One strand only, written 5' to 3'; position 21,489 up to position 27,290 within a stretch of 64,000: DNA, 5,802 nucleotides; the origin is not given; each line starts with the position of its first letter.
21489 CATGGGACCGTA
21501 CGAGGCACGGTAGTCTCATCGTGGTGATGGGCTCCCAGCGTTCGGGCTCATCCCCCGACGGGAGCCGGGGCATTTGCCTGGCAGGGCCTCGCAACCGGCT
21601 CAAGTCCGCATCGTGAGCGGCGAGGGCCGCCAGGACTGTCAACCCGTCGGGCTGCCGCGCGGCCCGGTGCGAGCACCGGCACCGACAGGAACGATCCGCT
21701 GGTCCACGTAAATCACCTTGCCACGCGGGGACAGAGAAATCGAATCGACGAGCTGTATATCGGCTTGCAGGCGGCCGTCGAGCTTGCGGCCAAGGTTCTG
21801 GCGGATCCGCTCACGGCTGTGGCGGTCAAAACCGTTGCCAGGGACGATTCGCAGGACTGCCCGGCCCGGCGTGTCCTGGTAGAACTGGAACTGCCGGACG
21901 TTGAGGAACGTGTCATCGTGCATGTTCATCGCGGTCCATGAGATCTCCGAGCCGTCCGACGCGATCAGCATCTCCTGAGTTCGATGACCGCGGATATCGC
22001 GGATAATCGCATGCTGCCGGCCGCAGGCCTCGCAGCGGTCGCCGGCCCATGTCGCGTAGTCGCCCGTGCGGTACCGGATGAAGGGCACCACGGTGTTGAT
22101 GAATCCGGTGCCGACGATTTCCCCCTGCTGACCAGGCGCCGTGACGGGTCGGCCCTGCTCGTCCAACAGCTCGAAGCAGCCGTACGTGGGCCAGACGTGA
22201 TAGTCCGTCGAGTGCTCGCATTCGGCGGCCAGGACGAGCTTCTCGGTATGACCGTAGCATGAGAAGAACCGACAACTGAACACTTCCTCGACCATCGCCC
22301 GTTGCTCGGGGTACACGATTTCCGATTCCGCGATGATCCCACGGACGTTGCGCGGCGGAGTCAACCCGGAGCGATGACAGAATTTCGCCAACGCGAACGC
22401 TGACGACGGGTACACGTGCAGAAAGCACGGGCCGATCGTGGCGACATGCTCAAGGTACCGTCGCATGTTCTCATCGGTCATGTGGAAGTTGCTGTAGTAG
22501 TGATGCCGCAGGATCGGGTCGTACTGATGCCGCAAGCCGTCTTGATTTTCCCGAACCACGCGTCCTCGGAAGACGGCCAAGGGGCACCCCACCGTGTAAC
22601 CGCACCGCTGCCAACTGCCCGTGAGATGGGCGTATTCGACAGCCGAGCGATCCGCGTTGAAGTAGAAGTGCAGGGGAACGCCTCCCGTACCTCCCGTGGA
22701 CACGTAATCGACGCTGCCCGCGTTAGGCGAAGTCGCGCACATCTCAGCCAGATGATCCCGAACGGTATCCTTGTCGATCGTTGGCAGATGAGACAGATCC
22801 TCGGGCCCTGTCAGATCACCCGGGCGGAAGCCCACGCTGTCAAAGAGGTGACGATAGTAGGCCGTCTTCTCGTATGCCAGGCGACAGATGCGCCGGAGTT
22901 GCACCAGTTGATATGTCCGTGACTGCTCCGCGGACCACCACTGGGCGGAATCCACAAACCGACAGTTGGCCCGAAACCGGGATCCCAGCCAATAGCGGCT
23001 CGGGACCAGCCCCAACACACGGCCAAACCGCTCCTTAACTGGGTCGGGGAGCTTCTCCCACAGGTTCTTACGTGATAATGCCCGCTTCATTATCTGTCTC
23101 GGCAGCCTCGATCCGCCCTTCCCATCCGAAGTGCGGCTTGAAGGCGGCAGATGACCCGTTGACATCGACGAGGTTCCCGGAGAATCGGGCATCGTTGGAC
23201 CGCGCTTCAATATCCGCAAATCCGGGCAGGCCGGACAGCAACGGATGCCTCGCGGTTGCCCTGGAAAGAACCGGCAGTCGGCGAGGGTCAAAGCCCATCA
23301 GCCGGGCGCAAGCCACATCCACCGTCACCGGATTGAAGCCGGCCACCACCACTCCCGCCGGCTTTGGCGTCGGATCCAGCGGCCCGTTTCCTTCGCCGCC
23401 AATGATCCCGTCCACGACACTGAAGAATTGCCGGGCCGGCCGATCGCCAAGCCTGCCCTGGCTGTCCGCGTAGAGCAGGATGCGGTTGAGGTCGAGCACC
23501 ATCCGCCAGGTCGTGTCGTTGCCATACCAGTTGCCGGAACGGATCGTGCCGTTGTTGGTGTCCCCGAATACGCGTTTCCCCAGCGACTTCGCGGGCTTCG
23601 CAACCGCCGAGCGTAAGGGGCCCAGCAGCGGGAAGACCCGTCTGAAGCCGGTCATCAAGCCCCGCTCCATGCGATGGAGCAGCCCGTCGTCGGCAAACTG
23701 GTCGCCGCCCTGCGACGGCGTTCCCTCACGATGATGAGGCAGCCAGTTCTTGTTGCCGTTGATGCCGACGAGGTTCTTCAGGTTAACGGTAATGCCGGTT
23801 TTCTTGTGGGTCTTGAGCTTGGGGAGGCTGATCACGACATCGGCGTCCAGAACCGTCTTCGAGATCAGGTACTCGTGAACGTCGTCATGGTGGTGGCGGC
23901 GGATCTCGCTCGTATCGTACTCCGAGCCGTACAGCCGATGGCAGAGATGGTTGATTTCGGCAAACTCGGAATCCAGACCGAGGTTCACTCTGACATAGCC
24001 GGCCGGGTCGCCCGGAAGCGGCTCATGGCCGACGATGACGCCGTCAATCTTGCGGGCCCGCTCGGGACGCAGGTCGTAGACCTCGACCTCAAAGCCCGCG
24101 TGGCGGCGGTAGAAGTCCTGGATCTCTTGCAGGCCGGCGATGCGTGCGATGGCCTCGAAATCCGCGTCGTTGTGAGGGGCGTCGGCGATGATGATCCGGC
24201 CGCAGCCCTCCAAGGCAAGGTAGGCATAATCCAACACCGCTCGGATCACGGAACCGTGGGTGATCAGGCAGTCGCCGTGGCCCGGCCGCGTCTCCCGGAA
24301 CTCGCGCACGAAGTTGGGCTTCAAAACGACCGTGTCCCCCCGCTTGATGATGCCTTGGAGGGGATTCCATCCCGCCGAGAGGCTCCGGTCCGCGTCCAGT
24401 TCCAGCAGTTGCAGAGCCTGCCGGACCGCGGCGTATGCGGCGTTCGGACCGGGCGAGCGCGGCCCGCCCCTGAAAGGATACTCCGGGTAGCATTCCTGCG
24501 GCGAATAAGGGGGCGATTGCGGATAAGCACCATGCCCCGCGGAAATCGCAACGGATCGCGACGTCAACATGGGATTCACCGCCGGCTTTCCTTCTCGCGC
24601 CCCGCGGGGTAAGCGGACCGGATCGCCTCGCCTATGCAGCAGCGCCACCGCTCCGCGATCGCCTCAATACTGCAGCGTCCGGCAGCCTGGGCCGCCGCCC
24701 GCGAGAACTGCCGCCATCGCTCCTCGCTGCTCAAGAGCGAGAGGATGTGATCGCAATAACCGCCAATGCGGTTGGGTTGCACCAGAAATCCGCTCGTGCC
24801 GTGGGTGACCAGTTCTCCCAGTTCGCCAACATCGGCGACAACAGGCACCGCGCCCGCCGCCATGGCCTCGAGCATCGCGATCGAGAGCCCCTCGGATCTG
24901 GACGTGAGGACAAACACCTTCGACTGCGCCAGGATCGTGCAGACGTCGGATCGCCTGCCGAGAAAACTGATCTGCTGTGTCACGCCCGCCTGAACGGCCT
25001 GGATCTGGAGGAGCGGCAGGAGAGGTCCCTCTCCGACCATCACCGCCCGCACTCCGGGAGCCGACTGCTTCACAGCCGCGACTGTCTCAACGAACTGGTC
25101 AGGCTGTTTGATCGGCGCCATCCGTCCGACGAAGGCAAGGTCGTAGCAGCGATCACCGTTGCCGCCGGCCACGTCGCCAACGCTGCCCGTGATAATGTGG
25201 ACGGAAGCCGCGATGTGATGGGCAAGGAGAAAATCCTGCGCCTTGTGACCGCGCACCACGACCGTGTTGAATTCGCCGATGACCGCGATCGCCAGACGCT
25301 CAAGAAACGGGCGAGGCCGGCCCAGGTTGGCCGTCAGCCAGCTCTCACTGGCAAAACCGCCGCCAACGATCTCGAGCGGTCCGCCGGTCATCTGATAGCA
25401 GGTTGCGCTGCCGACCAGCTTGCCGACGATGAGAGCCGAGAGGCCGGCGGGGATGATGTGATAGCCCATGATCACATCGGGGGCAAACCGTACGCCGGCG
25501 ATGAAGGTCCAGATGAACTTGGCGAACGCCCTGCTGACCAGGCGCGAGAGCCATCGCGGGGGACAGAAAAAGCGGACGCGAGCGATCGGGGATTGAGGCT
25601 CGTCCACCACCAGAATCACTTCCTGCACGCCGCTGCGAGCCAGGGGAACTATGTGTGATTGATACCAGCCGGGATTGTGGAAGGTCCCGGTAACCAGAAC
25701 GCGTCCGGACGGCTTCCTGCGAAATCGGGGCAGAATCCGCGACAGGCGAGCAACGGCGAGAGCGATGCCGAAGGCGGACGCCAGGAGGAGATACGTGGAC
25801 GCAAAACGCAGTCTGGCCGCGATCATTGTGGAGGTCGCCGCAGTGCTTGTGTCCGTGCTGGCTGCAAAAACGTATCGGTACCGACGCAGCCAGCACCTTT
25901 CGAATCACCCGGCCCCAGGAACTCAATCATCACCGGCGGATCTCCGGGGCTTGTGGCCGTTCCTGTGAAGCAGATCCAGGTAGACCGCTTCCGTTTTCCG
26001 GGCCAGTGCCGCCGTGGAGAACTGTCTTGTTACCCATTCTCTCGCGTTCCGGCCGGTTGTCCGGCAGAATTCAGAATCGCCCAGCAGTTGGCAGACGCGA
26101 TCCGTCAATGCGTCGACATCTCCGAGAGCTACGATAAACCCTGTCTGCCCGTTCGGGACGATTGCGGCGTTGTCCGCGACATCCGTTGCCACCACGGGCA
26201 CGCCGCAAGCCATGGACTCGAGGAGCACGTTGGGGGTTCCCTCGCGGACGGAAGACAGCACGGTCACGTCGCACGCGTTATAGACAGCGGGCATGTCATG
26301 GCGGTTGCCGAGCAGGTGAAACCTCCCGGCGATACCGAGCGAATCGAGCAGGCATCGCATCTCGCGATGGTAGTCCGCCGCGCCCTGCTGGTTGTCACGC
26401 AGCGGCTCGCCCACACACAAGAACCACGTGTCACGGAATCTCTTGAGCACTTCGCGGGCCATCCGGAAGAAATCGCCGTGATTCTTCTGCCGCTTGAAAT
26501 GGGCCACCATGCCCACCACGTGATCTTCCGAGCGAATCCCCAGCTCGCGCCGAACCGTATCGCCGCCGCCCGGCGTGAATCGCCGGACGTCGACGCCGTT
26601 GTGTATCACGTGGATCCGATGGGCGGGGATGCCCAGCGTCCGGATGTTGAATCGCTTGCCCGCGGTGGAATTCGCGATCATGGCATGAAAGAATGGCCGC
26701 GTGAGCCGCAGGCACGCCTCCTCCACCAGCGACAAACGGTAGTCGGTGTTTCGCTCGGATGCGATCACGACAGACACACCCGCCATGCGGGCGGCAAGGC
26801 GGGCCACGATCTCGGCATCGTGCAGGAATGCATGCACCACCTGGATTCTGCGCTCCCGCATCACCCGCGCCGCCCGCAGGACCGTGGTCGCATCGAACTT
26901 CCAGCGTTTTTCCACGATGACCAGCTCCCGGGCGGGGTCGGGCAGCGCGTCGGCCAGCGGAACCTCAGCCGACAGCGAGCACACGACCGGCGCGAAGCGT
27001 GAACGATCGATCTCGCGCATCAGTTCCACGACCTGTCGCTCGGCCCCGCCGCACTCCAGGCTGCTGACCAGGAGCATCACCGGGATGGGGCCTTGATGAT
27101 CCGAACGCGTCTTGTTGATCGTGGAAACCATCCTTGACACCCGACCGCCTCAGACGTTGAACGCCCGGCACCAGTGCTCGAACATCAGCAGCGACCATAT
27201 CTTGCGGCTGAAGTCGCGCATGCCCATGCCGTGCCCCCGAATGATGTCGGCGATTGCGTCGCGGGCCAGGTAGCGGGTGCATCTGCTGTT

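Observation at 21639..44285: ~22.6-kb single-strand EPS operon opened by a NusG/UpxY-like specialised antiterminator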

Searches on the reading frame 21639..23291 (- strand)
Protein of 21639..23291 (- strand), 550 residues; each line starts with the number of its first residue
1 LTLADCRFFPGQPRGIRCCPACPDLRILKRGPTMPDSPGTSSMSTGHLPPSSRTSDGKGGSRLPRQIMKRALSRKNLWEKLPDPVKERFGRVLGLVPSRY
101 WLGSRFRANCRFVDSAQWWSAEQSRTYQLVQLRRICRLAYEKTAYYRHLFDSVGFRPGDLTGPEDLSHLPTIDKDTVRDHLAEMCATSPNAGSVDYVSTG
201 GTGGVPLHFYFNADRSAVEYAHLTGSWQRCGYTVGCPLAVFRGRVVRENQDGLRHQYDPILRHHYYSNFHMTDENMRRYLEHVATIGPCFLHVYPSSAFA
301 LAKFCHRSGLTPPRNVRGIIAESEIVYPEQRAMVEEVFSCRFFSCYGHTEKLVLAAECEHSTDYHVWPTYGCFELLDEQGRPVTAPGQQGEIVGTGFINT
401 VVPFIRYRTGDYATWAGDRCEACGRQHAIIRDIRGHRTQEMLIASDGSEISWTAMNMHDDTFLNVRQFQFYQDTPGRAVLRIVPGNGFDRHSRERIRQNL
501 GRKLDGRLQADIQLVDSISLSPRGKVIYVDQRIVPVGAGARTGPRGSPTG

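Call 5: search_protein_families(library=pfam, proteins=[window:21639-23291:-])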
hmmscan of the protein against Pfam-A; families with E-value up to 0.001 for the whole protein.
window:21639-23291:- (550 aa): 1 family
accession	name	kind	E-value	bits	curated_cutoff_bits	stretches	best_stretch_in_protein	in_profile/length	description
PF00501.34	AMP-binding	-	0.00097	18.5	29.9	0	265-393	236-373/384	AMP-binding enzyme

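Call 7: search_protein_families(library=ncbifam, proteins=[window:21639-23291:-], max_evalue=0.01)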
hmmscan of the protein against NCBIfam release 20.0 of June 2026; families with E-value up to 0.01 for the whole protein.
window:21639-23291:- (550 aa): 9 families
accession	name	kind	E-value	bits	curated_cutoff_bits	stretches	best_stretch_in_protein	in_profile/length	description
NF045666.1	DVU1553_fam_AMP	equivalog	5.6e-32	111.1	300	1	117-435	16-329/331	DVU_1553 family AMP-dependent CoA ligase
NF053551.1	FlxY_rubin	equivalog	1.3e-27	96.6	520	2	333-455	221-339/424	flexirubin biosynthesis putative acyl-CoA ligase FlxY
NF041878.1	paak_haloarch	equivalog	8.4e-24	83.9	700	1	121-444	10-331/427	phenylacetate--CoA ligase PaaK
TIGR02155.1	PA_CoA_ligase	equivalog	2.1e-19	69.4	646.3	2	120-207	4-91/422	phenylacetate--CoA ligase PaaK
TIGR03335.1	F390_ftsA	equivalog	1.2e-13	50.6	458.7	2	301-440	190-331/445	coenzyme F390 synthetase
NF041217.1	BagE_FevW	exception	2.9e-06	26.5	800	1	317-431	195-306/424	bagremycin/ferroverdin synthetase BagE/FevW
TIGR01733.1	AA-adenyl-dom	subfamily_domain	0.00041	19.3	317.4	0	314-437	235-388/409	amino acid adenylation domain-containing protein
TIGR02304.1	aden_form_hyp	equivalog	0.00063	18.8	251.9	1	261-442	165-331/430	F390 synthetase-related protein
NF005974.0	PRK08061.1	equivalog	0.0066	16.5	77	0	408-432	12-36/61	type Z 30S ribosomal protein S14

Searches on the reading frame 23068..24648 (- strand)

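Call 5: search_protein_families(library=pfam, proteins=[window:23068-24648:-])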
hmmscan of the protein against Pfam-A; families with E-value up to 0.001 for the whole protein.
window:23068-24648:- (526 aa): 1 family
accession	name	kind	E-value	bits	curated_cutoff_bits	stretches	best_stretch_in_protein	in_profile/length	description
PF04015.17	DUF362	-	7.8e-31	108.1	24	2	206-449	39-200/200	Domain of unknown function (DUF362)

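Call 7: search_protein_families(library=ncbifam, proteins=[window:23068-24648:-], max_evalue=0.01)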
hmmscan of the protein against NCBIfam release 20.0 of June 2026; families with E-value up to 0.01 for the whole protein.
window:23068-24648:- (526 aa): 1 family
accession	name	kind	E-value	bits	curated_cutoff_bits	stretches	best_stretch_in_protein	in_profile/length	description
NF052623.1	Npun_F2552_fam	equivalog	6e-21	75.1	500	2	253-299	119-165/314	Npun_F2552 family protein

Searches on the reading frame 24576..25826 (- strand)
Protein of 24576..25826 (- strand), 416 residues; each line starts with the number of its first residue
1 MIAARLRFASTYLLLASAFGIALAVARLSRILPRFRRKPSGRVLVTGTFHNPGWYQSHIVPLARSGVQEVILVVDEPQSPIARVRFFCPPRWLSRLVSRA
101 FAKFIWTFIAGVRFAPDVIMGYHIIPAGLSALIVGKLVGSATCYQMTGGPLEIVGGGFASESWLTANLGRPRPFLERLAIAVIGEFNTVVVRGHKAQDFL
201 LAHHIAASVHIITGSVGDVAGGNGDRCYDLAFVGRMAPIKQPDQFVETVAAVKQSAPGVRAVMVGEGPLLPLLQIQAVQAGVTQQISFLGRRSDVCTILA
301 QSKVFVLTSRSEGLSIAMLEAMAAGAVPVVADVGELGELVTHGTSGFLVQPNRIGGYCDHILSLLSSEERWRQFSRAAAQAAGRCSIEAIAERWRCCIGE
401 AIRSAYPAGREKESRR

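Call 5: search_protein_families(library=pfam, proteins=[window:24576-25826:-])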
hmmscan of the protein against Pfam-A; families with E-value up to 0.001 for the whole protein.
window:24576-25826:- (416 aa): 3 families
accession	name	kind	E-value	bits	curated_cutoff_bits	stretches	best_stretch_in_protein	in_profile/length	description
PF00534.26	Glycos_transf_1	-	1.4e-29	103.2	26.4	1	230-379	18-170/172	Glycosyl transferases group 1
PF13692.12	Glyco_trans_1_4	-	1.9e-29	103.2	27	1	229-366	3-141/142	Glycosyl transferases group 1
PF20706.3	GT4-conflict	-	0.0009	18.8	26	0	231-331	201-310/385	Family 4 Glycosyltransferase in conflict systems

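Call 7: search_protein_families(library=ncbifam, proteins=[window:24576-25826:-], max_evalue=0.01)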
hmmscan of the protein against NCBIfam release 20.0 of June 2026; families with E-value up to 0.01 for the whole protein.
window:24576-25826:- (416 aa): 37 families (the best 25 are shown)
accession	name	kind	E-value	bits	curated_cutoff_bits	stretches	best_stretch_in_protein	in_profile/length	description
TIGR03999.1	thiol_BshA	equivalog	2e-27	96.1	273.7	1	233-390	205-362/375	N-acetyl-alpha-D-glucosaminyl L-malate synthase BshA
TIGR03088.1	stp2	hypoth_equivalog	2.7e-26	92.5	409.05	1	228-392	195-364/374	TIGR03088 family PEP-CTERM/XrtA system glycosyltransferase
NF041876.1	EPS_EpsE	equivalog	2.1e-19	70.1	400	1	228-380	215-374/389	exopolysaccharide biosynthesis GT4 family glycosyltransferase EpsE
NF047880.1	glyco_SdgA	exception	2.8e-17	62.4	800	1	230-396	318-485/488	serine-aspartate repeat adhesin O-glycosyltransferase SdgA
TIGR03449.1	mycothiol_MshA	equivalog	2.7e-16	59.5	462.5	1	230-394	223-396/406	D-inositol-3-phosphate glycosyltransferase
NF011726.0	PRK15179.1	equivalog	1.4e-14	53.3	733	1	232-350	522-640/694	Vi polysaccharide biosynthesis protein TviE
TIGR04063.1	stp3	hypoth_equivalog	4.2e-14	52.2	442.05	1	231-379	217-372/397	TIGR04063 family PEP-CTERM/XrtA system glycosyltransferase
NF038011.1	PelF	equivalog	1.7e-13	50.5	100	1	230-380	309-470/489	GT4 family glycosyltransferase PelF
NF012034.0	PRK15490.1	equivalog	1.1e-12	47.2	813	1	233-350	404-521/578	Vi polysaccharide biosynthesis glycosyltransferase TviE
NF047881.1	glyco_SdgB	exception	1.2e-10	40.7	800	1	227-395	321-490/496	serine-aspartate repeat adhesin O-glycosyltransferase SdgB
NF050056.1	ProtGlycPglH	equivalog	1.5e-10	40.7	600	1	230-400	182-352/354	GalNAc-alpha-(1->4)-GalNAc-alpha-(1->3)-diNAcBac-PP-undecaprenol alpha-1,4-N-acetyl-D-galactosaminyltransferase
NF007396.0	PRK09922.1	equivalog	5.5e-10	38.6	385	1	226-369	181-328/361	lipopolysaccharide 1,6-galactosyltransferase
NF041879.1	EPS_EpsH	equivalog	5.7e-10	38.5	800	1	228-348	238-358/431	exopolysaccharide biosynthesis glycosyltransferase EpsH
NF047684.1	TeichurnBiosyTuaC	equivalog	8.8e-10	38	550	1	231-368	223-355/391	teichuronic acid biosynthesis protein TuaC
TIGR02149.1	glgA_Coryne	subfamily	1.7e-09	37.3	302.4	1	224-353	202-335/391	glycogen synthase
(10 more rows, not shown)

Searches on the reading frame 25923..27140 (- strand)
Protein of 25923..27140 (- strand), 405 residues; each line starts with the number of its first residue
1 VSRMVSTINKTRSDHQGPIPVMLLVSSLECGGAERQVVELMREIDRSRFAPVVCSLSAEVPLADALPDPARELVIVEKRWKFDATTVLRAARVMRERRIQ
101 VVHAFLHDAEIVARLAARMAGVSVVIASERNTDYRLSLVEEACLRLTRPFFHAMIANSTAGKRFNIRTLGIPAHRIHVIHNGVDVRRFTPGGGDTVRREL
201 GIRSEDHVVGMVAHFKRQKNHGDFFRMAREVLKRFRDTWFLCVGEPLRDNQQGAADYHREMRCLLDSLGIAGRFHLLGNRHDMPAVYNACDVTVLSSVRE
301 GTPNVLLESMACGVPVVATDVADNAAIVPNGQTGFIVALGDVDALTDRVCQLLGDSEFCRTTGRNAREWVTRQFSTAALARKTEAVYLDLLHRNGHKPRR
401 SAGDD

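Call 5: search_protein_families(library=pfam, proteins=[window:25923-27140:-])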
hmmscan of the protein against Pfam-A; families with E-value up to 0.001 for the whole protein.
window:25923-27140:- (405 aa): 5 families
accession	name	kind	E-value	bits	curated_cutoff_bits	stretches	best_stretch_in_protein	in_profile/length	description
PF00534.26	Glycos_transf_1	-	3.3e-30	105.3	26.4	1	195-369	4-172/172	Glycosyl transferases group 1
PF13692.12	Glyco_trans_1_4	-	6.4e-30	104.7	27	1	207-355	2-142/142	Glycosyl transferases group 1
PF13439.12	Glyco_transf_4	-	5.2e-19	69.3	28.5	1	31-187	2-170/170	Glycosyltransferase Family 4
PF13579.12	Glyco_trans_4_4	-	9.3e-09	36.3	29.7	1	31-182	1-158/158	Glycosyl transferase 4-like domain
PF13524.12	Glyco_trans_1_2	-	9.6e-07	29.3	25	1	266-382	7-141/144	Glycosyl transferase-like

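Call 7: search_protein_families(library=ncbifam, proteins=[window:25923-27140:-], max_evalue=0.01)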
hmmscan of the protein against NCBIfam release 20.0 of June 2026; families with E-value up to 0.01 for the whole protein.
window:25923-27140:- (405 aa): 36 families (the best 25 are shown)
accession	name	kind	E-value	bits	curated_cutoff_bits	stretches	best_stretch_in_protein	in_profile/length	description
TIGR03088.1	stp2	hypoth_equivalog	3e-55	187.8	409.05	1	21-390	4-373/374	TIGR03088 family PEP-CTERM/XrtA system glycosyltransferase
TIGR03999.1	thiol_BshA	equivalog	1.1e-30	106.9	273.7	1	155-391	149-374/375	N-acetyl-alpha-D-glucosaminyl L-malate synthase BshA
TIGR03449.1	mycothiol_MshA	equivalog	1.7e-26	93.1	462.5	1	153-391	167-404/406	D-inositol-3-phosphate glycosyltransferase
NF041876.1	EPS_EpsE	equivalog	1.2e-23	84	400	1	172-381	184-387/389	exopolysaccharide biosynthesis GT4 family glycosyltransferase EpsE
TIGR02149.1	glgA_Coryne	subfamily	2.4e-23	82.9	302.4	1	153-389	147-389/391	glycogen synthase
NF011726.0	PRK15179.1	equivalog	1e-20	73.7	733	1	87-384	389-688/694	Vi polysaccharide biosynthesis protein TviE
NF038229.1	Glyco4_Geo_Pelo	equivalog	1.4e-19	70.3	400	1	171-391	130-337/338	GPMC system family 4 glycosyltransferase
TIGR04063.1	stp3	hypoth_equivalog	2.9e-19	69.2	442.05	1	122-391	132-396/397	TIGR04063 family PEP-CTERM/XrtA system glycosyltransferase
NF038011.1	PelF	equivalog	1.2e-18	67.4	100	1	169-387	275-489/489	GT4 family glycosyltransferase PelF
TIGR04047.1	MSMEG_0565_glyc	hypoth_equivalog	1.6e-16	60.4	259.85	1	177-387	162-371/373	MSMEG_0565 family glycosyltransferase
NF050063.1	ProtGlycPglJ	equivalog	2.9e-13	49.8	500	1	87-382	74-358/363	N-acetylgalactosamine-N,N'-diacetylbacillosaminyl-diphospho-undecaprenol 4-alpha-N-acetylgalactosaminyltransferase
NF053787.1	GlcN_PG_synth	equivalog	3.8e-13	49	480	1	168-390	160-359/361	N-acetylglucosaminyl phosphatidylglycerol synthase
NF038298.1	EPS_HpsO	equivalog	4.4e-13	48.8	575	1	176-390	170-387/388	hormogonium polysaccharide biosynthesis glycosyltransferase HpsO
NF050056.1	ProtGlycPglH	equivalog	2.7e-12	46.5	600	1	92-380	79-343/354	GalNAc-alpha-(1->4)-GalNAc-alpha-(1->3)-diNAcBac-PP-undecaprenol alpha-1,4-N-acetyl-D-galactosaminyltransferase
NF041139.1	TreT_Thcocales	equivalog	4.4e-12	45.5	775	1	202-391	225-409/412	trehalose synthase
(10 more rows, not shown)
